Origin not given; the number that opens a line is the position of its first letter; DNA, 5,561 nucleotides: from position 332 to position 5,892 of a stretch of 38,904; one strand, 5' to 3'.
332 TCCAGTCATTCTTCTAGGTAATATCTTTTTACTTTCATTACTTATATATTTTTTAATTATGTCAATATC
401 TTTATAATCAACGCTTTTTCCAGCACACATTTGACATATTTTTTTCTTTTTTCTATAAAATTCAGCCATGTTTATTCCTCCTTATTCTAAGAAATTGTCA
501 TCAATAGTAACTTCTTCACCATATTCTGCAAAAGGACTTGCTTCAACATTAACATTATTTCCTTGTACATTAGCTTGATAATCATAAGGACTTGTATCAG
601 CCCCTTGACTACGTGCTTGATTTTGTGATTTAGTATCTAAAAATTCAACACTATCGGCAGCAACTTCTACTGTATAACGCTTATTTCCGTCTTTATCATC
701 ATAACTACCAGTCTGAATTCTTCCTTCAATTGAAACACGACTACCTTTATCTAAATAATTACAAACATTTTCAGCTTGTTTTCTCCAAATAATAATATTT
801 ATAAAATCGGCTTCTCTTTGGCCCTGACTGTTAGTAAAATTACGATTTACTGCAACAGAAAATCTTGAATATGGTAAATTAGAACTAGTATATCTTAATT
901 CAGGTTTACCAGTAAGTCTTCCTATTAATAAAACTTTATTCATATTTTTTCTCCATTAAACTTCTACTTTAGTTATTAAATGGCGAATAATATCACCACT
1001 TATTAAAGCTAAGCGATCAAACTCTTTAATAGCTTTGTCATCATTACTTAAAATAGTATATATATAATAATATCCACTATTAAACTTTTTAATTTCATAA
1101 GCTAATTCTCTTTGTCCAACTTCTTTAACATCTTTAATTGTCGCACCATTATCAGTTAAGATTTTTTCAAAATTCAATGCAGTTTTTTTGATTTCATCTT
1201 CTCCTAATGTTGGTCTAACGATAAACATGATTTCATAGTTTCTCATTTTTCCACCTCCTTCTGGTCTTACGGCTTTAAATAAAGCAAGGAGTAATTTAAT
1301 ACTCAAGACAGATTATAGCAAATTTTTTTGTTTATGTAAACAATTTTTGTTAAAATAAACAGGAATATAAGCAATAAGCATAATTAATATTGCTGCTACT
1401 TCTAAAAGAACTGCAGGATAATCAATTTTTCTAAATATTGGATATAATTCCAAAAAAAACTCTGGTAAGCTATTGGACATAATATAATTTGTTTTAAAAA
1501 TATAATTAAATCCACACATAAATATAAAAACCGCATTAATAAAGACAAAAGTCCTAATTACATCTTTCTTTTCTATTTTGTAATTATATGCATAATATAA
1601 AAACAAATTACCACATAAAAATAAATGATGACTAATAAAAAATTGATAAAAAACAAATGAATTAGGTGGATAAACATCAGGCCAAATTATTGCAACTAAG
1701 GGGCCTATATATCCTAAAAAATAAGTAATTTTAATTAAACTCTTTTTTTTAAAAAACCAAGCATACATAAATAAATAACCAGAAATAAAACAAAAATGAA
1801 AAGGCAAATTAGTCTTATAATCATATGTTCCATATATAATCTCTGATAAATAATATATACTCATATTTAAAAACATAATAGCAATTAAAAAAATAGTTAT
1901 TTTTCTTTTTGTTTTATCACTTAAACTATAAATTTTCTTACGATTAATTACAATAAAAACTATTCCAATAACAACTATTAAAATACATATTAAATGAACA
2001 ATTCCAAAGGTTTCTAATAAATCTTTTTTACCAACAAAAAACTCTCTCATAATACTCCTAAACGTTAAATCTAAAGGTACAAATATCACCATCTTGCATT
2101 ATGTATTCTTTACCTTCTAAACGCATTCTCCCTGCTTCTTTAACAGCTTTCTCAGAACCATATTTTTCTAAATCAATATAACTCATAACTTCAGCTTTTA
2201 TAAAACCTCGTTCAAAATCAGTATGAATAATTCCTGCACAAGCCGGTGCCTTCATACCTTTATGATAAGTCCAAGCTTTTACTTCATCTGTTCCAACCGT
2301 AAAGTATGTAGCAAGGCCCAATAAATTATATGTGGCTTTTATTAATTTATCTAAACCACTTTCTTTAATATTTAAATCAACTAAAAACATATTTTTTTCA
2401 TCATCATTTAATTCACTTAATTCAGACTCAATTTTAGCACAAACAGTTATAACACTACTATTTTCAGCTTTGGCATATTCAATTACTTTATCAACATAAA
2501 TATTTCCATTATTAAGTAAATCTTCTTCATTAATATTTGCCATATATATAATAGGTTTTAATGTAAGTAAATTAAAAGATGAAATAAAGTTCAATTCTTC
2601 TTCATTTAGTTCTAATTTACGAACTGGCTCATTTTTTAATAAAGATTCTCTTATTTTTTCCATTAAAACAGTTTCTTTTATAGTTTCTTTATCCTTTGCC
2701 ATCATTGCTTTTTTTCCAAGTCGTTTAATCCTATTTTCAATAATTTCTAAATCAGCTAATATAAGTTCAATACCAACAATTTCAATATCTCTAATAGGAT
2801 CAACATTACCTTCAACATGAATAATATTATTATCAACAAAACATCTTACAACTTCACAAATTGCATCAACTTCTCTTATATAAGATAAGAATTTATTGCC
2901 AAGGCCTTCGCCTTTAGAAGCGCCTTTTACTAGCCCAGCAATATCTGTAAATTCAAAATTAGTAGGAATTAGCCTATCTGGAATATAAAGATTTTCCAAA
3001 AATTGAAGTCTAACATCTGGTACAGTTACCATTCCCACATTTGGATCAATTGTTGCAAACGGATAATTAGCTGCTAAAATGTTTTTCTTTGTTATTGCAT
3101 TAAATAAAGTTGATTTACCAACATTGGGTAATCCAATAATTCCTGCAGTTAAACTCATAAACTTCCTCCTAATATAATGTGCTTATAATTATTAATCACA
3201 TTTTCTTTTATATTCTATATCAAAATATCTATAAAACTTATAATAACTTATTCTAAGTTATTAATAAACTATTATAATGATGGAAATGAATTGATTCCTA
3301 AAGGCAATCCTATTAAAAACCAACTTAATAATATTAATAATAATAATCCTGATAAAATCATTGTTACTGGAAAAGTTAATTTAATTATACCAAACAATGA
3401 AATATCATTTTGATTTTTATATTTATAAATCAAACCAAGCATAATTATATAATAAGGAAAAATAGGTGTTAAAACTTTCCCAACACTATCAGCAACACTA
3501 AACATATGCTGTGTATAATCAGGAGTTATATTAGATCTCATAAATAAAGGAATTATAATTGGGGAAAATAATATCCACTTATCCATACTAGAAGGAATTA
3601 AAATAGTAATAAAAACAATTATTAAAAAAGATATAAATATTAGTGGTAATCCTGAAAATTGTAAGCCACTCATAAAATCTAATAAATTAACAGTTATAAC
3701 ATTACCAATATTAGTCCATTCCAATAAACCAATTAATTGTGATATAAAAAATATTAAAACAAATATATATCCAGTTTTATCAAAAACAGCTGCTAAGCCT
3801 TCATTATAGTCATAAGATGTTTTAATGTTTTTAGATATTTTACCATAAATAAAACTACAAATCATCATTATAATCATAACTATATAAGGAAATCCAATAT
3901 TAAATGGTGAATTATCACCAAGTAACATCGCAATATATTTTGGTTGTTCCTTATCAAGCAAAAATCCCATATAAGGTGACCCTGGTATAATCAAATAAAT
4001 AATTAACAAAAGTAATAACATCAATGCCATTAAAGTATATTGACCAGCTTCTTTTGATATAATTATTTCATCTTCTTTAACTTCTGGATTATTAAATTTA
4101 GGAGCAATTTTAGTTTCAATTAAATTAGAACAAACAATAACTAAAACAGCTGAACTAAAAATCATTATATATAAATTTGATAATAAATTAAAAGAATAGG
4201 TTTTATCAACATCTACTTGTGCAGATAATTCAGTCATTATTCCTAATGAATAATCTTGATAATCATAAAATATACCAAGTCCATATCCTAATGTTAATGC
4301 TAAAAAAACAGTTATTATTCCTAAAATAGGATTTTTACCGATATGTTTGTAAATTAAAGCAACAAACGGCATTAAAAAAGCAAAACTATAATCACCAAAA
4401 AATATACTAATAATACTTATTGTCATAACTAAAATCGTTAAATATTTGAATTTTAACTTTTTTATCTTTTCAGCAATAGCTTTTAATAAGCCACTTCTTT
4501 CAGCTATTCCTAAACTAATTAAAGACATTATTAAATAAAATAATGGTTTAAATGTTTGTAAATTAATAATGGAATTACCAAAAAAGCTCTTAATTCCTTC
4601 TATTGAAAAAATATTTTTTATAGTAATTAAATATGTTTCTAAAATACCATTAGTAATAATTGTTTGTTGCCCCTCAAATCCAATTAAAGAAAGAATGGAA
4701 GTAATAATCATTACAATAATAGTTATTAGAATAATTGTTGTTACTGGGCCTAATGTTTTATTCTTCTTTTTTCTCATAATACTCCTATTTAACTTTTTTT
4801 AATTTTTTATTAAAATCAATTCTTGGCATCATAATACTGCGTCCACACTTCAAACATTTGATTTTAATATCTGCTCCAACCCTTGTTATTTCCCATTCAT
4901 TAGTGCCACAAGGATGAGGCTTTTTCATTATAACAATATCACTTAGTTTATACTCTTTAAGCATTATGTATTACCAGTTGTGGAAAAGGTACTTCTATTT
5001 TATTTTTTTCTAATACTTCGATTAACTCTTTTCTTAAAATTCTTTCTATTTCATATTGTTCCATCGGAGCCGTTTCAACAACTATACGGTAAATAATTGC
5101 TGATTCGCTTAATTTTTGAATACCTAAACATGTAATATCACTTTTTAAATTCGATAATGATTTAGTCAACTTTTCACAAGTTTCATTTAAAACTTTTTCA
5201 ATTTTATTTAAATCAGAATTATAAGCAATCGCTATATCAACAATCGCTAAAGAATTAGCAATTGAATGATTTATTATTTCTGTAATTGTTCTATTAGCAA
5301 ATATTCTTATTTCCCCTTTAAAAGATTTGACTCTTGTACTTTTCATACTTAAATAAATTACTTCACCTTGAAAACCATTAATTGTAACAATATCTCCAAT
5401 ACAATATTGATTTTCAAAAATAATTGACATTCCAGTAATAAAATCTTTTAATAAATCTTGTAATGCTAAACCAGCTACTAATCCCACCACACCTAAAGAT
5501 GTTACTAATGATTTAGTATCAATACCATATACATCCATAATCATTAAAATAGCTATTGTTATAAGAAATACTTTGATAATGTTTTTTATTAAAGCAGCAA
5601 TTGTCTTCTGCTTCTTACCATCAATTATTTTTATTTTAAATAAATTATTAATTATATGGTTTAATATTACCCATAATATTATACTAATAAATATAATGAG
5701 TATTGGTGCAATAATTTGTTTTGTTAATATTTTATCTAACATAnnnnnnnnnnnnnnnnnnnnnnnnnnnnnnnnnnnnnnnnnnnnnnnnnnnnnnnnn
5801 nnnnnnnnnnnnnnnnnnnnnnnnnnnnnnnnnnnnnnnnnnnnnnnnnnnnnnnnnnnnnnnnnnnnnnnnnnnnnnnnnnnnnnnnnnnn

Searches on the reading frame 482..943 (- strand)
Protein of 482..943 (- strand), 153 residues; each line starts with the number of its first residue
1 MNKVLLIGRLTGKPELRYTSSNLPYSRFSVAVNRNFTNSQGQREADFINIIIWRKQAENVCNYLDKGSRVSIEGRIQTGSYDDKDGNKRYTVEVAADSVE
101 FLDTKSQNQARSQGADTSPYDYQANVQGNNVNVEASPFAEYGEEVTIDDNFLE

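Call 9: search_protein_families(library=pfam, proteins=[window:482-943:-])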
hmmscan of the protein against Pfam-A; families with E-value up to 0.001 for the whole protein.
window:482-943:- (153 aa): 1 family
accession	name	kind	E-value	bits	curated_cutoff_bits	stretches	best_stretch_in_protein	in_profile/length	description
PF00436.31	SSB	-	6.3e-37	126.2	26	1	1-102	1-104/104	Single-strand binding protein family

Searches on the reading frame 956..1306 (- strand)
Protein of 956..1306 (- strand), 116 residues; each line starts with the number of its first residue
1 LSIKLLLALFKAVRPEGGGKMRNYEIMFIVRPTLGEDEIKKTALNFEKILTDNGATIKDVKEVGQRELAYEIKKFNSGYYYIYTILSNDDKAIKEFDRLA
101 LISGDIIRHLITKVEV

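Call 9: search_protein_families(library=pfam, proteins=[window:956-1306:-])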
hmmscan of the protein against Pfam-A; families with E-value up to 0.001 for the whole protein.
window:956-1306:- (116 aa): 1 family
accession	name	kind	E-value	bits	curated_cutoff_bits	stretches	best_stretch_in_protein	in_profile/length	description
PF01250.22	Ribosomal_S6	-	2.7e-26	92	27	1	23-113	1-90/90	Ribosomal protein S6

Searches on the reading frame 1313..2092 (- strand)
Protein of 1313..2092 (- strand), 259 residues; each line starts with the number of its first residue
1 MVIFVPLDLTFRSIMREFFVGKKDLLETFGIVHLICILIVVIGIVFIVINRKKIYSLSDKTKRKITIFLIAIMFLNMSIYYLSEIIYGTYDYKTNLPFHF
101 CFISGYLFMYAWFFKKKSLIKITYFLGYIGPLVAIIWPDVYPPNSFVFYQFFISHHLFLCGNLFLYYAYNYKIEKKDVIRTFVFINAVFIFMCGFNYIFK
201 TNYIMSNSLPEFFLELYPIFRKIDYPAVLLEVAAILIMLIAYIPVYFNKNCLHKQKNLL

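Call 9: search_protein_families(library=pfam, proteins=[window:1313-2092:-])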
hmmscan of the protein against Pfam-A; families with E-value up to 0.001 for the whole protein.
window:1313-2092:- (259 aa): 1 family
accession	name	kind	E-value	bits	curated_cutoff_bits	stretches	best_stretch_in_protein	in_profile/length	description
PF14808.11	TMEM164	-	6.2e-31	108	25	1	29-242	2-217/217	TMEM164 family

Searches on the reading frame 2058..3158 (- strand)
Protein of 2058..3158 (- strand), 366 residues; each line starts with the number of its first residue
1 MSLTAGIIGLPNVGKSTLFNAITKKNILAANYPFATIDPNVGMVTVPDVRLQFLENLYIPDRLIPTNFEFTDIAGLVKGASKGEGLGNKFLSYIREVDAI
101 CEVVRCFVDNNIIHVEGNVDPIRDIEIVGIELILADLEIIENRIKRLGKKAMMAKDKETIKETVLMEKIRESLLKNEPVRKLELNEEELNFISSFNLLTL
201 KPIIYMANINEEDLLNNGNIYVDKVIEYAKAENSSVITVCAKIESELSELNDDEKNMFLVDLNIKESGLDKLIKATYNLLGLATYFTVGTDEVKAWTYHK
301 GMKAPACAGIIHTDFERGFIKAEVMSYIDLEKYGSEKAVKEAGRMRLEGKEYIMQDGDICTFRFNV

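Call 9: search_protein_families(library=pfam, proteins=[window:2058-3158:-])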
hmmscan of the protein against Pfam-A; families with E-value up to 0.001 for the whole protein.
window:2058-3158:- (366 aa): 3 families
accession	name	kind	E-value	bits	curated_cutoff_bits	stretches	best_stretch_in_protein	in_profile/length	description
PF06071.19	YchF-GTPase_C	-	7.8e-39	132.1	27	1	282-365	1-84/84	Protein of unknown function (DUF933)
PF01926.29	MMR_HSR1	-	7.5e-21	74.8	21.9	1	5-109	2-86/113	50S ribosome-binding GTPase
PF02421.24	FeoB_N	-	6.8e-08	32.6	27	1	6-49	4-47/156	Ferrous iron transport protein B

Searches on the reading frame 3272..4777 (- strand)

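Call 9: search_protein_families(library=pfam, proteins=[window:3272-4777:-])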
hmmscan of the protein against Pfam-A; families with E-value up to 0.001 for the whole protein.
window:3272-4777:- (501 aa): 1 family
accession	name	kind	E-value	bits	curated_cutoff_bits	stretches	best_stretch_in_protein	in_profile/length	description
PF03806.19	ABG_transport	-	3.3e-73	247.1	27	1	6-497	11-498/502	AbgT putative transporter family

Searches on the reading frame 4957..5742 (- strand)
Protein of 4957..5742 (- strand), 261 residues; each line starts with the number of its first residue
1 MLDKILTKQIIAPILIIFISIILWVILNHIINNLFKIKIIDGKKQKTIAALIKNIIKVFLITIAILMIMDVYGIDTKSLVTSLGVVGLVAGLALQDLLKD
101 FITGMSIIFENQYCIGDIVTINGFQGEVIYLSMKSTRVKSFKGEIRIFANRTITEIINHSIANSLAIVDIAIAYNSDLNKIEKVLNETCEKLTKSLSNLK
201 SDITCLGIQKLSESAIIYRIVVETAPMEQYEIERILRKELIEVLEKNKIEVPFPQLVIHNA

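Call 9: search_protein_families(library=pfam, proteins=[window:4957-5742:-])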
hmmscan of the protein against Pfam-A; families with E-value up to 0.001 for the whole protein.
window:4957-5742:- (261 aa): 3 families
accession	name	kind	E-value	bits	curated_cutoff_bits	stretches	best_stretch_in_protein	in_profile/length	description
PF00924.24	MS_channel_2nd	-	1.9e-15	57.2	20.2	1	96-160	1-67/68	Mechanosensitive ion channel, beta-domain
PF21088.3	MS_channel_1st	-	1.3e-08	35.1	23.1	1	54-95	1-42/42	Mechanosensitive ion channel, transmembrane helices 2/3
PF21082.3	MS_channel_3rd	-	9.2e-07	29.7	21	1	168-250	3-87/88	Mechanosensitive ion channel MscS, C-terminal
